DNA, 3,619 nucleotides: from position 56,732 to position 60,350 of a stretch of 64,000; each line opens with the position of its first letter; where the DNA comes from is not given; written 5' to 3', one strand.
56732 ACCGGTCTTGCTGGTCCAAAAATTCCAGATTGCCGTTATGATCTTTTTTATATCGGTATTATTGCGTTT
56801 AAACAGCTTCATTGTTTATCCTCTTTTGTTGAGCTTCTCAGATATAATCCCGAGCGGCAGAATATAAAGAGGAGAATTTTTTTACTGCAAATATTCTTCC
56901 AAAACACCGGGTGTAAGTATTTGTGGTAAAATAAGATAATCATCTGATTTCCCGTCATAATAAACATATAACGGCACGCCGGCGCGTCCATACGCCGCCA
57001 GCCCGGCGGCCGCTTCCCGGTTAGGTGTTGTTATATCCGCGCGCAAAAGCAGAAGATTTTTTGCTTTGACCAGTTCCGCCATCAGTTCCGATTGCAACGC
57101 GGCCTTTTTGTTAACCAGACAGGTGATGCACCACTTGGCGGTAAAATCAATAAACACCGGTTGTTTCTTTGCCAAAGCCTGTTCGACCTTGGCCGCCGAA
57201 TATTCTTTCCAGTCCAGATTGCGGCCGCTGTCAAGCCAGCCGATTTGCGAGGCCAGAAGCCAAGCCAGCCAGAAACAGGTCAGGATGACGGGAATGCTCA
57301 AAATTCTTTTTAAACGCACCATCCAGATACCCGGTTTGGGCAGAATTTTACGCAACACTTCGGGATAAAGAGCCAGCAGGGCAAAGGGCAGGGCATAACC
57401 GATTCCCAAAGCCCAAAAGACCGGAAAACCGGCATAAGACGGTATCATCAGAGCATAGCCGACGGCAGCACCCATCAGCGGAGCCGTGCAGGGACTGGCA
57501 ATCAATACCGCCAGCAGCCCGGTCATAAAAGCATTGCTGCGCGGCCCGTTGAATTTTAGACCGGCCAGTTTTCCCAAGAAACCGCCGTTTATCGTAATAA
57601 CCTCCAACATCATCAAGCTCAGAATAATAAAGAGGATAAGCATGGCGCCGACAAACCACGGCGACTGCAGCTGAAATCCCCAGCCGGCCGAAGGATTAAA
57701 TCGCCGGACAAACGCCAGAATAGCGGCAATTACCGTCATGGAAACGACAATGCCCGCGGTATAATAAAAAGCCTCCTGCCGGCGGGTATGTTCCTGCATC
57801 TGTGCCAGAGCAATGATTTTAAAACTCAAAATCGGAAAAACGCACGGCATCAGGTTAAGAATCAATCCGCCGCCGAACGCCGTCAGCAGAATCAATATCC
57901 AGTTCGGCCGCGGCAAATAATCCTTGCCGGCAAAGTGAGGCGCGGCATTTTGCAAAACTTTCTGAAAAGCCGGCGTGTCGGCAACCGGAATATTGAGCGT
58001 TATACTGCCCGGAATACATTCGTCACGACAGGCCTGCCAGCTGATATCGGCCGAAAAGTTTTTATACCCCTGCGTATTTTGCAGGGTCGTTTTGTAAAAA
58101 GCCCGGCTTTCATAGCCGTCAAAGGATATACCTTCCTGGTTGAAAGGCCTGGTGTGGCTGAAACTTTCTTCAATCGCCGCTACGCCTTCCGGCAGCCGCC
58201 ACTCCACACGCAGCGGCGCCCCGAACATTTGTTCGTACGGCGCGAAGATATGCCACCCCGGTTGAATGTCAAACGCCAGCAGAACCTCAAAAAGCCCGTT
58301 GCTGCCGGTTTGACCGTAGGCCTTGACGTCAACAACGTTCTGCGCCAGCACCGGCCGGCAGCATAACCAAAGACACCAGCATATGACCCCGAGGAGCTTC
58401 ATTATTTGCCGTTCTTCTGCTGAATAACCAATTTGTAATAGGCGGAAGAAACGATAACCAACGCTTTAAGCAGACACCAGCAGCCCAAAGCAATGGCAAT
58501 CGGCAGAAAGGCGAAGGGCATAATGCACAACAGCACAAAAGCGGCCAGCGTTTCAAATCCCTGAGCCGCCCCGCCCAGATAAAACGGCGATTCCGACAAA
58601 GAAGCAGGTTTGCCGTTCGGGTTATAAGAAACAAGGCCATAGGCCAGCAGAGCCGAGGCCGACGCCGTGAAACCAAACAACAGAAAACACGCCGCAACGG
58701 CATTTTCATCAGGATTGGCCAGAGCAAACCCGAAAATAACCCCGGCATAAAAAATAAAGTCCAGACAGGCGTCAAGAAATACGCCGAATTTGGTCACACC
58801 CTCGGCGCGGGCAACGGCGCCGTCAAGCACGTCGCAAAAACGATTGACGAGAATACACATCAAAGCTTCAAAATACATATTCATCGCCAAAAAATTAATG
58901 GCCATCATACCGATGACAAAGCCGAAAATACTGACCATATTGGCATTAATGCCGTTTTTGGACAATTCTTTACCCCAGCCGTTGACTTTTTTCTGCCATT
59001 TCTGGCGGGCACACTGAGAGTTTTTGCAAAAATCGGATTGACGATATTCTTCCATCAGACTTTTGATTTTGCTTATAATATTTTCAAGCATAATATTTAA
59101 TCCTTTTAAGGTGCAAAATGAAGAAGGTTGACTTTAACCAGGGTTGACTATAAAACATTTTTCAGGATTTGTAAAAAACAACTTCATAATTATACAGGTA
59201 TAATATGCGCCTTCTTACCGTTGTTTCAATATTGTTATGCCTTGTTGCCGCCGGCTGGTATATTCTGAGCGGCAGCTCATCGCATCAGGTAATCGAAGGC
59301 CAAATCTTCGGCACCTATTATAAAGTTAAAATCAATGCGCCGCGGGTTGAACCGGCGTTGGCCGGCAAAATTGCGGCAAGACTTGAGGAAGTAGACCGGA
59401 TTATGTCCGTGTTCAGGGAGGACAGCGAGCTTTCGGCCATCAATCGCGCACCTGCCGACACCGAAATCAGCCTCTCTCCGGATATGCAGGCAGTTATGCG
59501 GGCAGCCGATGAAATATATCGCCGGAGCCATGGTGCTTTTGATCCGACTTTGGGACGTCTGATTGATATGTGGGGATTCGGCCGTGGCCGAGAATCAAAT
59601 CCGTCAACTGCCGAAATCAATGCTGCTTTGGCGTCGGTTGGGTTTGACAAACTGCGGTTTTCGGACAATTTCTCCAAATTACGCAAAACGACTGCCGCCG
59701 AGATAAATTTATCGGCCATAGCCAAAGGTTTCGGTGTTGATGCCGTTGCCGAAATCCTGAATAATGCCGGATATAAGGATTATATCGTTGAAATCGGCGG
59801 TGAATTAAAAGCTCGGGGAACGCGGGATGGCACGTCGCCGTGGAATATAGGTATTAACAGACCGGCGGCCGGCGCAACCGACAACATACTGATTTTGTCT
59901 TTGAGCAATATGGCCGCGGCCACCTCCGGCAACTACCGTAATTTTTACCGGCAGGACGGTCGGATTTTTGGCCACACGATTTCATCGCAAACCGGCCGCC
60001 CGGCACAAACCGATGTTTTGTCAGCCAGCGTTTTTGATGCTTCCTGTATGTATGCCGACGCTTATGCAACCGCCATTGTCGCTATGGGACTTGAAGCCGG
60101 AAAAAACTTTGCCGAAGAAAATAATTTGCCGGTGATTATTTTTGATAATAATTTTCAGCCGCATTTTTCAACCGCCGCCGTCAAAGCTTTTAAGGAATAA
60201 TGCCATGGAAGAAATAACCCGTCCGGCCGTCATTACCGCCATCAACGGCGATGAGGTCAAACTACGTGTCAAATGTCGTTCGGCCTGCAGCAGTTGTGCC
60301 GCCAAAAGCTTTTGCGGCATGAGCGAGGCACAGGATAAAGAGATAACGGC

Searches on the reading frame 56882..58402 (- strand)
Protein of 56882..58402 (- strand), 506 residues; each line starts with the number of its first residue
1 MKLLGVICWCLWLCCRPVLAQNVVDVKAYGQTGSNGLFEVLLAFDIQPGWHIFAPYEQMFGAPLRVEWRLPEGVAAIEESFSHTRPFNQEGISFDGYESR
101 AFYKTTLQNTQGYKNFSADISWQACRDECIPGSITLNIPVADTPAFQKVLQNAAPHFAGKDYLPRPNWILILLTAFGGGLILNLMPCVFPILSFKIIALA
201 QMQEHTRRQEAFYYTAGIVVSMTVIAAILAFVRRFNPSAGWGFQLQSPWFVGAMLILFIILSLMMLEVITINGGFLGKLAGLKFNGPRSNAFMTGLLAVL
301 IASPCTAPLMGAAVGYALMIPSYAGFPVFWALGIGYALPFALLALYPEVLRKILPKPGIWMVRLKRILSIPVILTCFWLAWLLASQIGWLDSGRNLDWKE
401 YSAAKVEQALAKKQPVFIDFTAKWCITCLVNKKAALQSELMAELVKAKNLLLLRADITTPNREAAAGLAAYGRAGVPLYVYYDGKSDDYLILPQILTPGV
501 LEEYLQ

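Call 64: search_protein_families(library=pfam, proteins=[window:56882-58402:-], max_evalue=0.00001)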
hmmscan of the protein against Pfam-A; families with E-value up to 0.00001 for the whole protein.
window:56882-58402:- (506 aa): 3 families
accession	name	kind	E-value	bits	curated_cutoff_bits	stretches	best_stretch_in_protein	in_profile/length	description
PF02683.22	DsbD_TM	-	6.1e-20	71.9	27.1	1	169-379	2-214/219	Cytochrome C biogenesis protein transmembrane domain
PF13899.12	Thioredoxin_7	-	3.7e-17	62.6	27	1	397-483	1-82/83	Thioredoxin-like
PF11412.14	DsbD_N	-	1.8e-08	34.9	25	1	35-133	17-111/119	Thiol:disulfide interchange protein DsbD, N-terminal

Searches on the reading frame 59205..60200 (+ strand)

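Call 64: search_protein_families(library=pfam, proteins=[window:59205-60200:+], max_evalue=0.00001)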
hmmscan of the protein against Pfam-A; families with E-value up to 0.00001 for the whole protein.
window:59205-60200:+ (331 aa): 1 family
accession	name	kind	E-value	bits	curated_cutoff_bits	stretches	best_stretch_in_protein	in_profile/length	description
PF02424.20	ApbE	-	2.3e-82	277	25.6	1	35-311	1-265/266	ApbE family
